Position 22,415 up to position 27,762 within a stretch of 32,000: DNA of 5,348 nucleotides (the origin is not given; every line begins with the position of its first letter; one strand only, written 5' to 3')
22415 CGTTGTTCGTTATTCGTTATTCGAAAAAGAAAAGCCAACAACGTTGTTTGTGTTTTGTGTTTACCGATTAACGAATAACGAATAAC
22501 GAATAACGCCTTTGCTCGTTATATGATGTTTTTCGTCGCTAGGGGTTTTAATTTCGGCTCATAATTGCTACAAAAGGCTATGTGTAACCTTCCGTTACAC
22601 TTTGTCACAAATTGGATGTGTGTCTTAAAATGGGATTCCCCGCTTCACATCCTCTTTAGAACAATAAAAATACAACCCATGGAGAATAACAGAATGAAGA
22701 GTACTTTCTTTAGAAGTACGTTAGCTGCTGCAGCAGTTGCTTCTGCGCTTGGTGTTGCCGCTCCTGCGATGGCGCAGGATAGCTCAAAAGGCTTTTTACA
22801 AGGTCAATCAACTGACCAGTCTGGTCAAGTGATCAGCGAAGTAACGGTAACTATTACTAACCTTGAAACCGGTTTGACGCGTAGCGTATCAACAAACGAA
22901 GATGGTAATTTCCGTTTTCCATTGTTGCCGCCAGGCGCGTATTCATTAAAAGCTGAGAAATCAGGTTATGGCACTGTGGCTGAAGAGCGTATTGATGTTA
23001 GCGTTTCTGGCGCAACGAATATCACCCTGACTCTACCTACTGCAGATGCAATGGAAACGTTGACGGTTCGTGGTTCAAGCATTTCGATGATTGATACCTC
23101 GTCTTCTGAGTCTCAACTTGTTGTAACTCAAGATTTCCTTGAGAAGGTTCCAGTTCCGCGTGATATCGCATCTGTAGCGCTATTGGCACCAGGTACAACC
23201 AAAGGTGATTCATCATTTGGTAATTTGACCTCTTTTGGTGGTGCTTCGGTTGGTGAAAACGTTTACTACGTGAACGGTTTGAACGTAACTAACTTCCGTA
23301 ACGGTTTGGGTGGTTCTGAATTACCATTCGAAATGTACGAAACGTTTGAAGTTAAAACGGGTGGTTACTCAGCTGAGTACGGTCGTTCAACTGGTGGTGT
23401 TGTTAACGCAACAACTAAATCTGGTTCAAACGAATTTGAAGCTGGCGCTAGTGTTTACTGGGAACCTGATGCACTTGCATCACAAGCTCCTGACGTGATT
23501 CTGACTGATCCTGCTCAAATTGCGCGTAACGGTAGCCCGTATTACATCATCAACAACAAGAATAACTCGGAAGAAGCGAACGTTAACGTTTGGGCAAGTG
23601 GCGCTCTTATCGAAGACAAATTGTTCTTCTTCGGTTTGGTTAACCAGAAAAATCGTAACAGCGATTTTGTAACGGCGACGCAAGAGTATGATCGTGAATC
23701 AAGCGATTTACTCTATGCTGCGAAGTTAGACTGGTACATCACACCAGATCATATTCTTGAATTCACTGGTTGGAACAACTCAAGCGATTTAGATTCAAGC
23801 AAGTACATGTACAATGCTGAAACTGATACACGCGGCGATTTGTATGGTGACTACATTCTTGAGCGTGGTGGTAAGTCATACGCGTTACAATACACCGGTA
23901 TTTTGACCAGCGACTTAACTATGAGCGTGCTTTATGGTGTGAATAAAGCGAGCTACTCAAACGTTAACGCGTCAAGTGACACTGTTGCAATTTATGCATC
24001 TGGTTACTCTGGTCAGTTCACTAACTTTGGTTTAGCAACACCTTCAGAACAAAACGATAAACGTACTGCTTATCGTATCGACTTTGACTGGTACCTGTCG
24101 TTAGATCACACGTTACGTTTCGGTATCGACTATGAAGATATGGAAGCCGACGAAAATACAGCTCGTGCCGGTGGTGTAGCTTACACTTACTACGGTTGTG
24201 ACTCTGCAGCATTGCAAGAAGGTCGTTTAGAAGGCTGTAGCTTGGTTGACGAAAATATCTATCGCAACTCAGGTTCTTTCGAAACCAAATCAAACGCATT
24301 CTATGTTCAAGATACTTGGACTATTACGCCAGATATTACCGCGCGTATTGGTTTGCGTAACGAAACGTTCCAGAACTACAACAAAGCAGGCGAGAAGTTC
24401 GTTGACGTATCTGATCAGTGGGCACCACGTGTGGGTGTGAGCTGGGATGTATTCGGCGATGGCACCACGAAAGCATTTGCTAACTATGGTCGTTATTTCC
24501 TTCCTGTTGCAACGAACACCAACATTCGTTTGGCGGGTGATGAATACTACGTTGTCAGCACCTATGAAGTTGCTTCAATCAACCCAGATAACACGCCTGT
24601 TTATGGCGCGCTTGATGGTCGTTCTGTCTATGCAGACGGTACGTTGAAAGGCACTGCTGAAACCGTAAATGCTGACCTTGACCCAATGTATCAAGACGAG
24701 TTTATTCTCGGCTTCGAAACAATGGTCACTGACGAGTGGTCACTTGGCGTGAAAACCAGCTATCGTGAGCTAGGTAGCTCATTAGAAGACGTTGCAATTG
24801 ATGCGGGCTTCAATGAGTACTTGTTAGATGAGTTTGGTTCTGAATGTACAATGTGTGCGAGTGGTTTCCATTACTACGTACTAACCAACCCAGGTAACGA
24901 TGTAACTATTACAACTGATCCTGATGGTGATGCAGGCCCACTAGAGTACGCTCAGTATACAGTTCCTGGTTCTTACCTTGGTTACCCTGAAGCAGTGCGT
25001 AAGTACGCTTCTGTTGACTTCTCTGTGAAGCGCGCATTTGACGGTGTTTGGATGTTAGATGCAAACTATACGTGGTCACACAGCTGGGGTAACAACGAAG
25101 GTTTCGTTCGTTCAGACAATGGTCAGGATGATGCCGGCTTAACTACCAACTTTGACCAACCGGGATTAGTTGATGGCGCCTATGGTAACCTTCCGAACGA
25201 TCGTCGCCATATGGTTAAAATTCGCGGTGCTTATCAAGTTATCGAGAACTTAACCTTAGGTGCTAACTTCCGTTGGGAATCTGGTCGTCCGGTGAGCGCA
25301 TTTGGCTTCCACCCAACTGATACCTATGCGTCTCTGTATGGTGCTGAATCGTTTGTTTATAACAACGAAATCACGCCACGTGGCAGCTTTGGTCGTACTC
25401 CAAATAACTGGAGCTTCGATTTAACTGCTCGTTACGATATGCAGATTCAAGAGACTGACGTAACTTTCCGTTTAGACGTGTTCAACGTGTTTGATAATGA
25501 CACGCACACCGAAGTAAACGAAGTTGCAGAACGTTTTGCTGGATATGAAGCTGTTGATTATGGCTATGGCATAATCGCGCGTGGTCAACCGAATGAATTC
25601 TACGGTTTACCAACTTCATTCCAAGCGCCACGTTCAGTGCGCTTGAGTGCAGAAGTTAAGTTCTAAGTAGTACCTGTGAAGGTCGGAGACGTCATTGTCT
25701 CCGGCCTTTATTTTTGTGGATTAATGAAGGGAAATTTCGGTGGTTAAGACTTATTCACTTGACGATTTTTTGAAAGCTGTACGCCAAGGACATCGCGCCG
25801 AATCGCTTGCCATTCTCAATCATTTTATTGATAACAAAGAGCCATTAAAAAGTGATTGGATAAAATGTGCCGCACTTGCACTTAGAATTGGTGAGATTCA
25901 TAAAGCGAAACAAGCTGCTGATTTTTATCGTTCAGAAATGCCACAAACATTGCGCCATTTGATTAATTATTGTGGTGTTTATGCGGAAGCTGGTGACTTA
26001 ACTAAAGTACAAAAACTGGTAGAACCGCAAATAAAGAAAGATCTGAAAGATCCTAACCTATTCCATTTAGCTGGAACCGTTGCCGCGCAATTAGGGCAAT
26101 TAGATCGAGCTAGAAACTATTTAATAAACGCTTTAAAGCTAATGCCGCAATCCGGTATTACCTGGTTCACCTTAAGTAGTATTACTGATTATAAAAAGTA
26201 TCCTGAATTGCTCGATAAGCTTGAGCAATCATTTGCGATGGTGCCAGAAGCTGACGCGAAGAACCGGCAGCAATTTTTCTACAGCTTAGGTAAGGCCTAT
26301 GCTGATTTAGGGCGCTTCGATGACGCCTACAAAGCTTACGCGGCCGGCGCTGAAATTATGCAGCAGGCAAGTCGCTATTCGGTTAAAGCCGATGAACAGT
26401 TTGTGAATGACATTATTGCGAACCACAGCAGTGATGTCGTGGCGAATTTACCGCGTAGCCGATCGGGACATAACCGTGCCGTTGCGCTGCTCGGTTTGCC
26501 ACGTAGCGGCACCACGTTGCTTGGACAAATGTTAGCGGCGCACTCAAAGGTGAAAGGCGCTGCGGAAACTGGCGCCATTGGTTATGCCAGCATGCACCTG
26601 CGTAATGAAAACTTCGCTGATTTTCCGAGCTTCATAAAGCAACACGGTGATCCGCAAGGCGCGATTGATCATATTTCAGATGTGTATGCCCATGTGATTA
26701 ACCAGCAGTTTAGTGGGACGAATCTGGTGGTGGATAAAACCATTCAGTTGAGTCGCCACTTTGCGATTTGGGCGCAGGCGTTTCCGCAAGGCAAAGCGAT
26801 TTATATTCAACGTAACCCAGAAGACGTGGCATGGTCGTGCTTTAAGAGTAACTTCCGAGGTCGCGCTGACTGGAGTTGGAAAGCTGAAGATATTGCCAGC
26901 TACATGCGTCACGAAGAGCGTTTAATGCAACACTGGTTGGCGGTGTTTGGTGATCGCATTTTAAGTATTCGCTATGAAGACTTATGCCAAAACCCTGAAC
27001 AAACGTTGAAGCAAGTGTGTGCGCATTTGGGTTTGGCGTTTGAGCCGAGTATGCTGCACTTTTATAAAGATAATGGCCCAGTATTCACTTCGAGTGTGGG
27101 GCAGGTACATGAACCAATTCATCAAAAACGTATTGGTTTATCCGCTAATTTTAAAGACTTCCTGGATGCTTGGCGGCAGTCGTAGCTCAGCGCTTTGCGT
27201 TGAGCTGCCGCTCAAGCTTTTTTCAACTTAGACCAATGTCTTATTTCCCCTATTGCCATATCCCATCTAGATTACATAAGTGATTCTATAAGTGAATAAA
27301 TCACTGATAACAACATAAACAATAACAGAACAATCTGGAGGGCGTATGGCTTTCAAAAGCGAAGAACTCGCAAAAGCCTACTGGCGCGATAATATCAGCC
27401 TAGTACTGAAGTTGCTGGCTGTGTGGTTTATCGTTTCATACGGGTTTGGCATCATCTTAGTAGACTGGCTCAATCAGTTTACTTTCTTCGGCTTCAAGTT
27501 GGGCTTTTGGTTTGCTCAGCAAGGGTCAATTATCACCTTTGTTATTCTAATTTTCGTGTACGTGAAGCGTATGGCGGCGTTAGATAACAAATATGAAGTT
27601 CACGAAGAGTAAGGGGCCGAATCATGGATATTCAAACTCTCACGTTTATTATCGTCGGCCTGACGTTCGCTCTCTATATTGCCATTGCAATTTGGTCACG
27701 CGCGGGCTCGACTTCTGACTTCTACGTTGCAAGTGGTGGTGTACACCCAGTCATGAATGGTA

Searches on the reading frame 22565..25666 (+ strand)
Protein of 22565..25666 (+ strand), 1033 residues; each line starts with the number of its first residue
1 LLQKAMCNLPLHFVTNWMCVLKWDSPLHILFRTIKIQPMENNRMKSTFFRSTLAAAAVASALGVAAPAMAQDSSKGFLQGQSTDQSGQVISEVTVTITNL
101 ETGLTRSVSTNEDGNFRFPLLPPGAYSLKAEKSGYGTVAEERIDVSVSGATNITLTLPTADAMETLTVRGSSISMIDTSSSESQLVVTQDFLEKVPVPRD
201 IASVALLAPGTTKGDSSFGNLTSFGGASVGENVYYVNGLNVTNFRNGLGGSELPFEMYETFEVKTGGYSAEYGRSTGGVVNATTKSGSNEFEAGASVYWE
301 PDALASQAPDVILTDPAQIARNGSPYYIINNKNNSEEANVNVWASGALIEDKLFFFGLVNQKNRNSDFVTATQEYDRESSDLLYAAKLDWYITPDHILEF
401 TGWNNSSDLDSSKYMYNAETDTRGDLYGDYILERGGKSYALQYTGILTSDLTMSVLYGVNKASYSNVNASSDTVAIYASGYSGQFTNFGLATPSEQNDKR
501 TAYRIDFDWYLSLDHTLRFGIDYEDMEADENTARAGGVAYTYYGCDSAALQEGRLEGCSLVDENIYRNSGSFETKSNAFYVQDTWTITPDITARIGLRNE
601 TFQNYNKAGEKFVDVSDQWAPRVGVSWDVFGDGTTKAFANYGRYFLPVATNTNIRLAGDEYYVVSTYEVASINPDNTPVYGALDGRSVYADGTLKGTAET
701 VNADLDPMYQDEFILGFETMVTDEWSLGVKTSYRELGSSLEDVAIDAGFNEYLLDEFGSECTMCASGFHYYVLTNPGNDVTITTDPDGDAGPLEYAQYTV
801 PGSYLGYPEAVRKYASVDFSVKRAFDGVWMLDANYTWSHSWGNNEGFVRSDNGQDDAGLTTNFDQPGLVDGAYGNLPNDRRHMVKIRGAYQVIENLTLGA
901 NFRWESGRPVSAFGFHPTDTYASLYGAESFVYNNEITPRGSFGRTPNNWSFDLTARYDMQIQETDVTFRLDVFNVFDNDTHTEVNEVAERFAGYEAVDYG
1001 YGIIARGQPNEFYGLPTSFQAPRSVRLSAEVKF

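Call 9: search_protein_families(library=pfam, proteins=[window:22565-25666:+])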
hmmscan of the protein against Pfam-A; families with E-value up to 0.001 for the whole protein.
window:22565-25666:+ (1033 aa): 9 families
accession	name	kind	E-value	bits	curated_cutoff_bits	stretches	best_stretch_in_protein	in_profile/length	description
PF25183.1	OMP_b-brl_4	-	7.6e-27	94.5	30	2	617-892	436-677/838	Outer membrane beta barrel domain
PF13620.12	CarboxypepD_reg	-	2.5e-20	73.1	32.3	1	79-157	3-81/82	Carboxypeptidase regulatory-like domain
PF00593.30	TonB_dep_Rec_b-barrel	-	2.5e-12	47.8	27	1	392-975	13-436/436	TonB dependent receptor-like, beta-barrel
PF07715.20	Plug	-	3.5e-08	34.3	23.9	1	181-279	6-107/107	TonB-dependent Receptor Plug Domain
PF13715.12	CarbopepD_reg_2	-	7.6e-08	32.7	32.2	1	79-161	2-80/88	CarboxypepD_reg-like domain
PF17802.7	SpaA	-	7.4e-06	26.5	23.1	1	81-154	6-84/91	Prealbumin-like fold domain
PF17210.9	SdrD_B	-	8.2e-05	23.2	29.7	1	84-135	18-70/112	SdrD B-like domain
PF09430.16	EMC7_beta-sandw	-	0.00014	22.4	26.6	1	87-152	4-65/122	ER membrane protein complex subunit 7, beta-sandwich domain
PF22902.2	NOMO1-like_9th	-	0.00075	19.7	27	0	89-137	12-62/75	BOS complex subunit NOMO1-like, beta sandwich domain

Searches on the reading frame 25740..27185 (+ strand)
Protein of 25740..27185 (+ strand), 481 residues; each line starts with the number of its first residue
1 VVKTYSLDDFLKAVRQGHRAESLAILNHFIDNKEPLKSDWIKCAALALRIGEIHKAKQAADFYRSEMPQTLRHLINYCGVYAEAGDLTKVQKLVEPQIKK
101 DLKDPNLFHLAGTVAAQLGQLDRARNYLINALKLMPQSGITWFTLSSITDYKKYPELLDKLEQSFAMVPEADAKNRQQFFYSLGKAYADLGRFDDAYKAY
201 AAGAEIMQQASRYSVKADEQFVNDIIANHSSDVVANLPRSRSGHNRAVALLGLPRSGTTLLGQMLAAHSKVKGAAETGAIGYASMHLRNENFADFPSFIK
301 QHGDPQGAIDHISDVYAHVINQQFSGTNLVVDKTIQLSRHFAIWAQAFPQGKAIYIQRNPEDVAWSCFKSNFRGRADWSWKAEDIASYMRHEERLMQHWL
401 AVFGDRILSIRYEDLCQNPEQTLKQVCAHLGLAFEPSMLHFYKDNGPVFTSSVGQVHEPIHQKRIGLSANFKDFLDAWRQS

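Call 9: search_protein_families(library=pfam, proteins=[window:25740-27185:+])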
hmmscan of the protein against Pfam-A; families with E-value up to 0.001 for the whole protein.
window:25740-27185:+ (481 aa): 9 families
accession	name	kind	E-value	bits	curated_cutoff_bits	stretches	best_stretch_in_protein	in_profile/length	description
PF13469.12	Sulfotransfer_3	-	3.1e-34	119.6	27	1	249-436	3-216/216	Sulfotransferase family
PF00685.33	Sulfotransfer_1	-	3.6e-12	46.7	22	1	248-437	4-186/255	Sulfotransferase domain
PF07719.23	TPR_2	-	2.9e-07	30.5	27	0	107-137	3-33/34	Tetratricopeptide repeat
PF14559.12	TPR_19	-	1.2e-06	29.2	25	0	181-213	29-61/68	Tetratricopeptide repeat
PF13428.12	TPR_14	-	1.4e-05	25.7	23.5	0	181-204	5-28/44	Tetratricopeptide repeat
PF00515.34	TPR_1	-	1.7e-05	24.9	27.8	0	180-200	4-24/34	Tetratricopeptide repeat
PF13181.12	TPR_8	-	2.2e-05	24.7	25.7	0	179-202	3-26/34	Tetratricopeptide repeat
PF09037.16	Sulphotransf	-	0.0003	20.8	22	0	381-433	160-215/244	Stf0 sulphotransferase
PF13424.12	TPR_12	-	0.00036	21.1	30.1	0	108-135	6-33/77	Tetratricopeptide repeat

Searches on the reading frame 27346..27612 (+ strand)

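Call 9: search_protein_families(library=pfam, proteins=[window:27346-27612:+])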
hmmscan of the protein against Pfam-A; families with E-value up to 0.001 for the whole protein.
window:27346-27612:+ (88 aa): 1 family
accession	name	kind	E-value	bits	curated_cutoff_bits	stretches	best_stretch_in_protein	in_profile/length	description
PF13937.11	DUF4212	-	2.1e-34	118.2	30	1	9-86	1-79/79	Domain of unknown function (DUF4212)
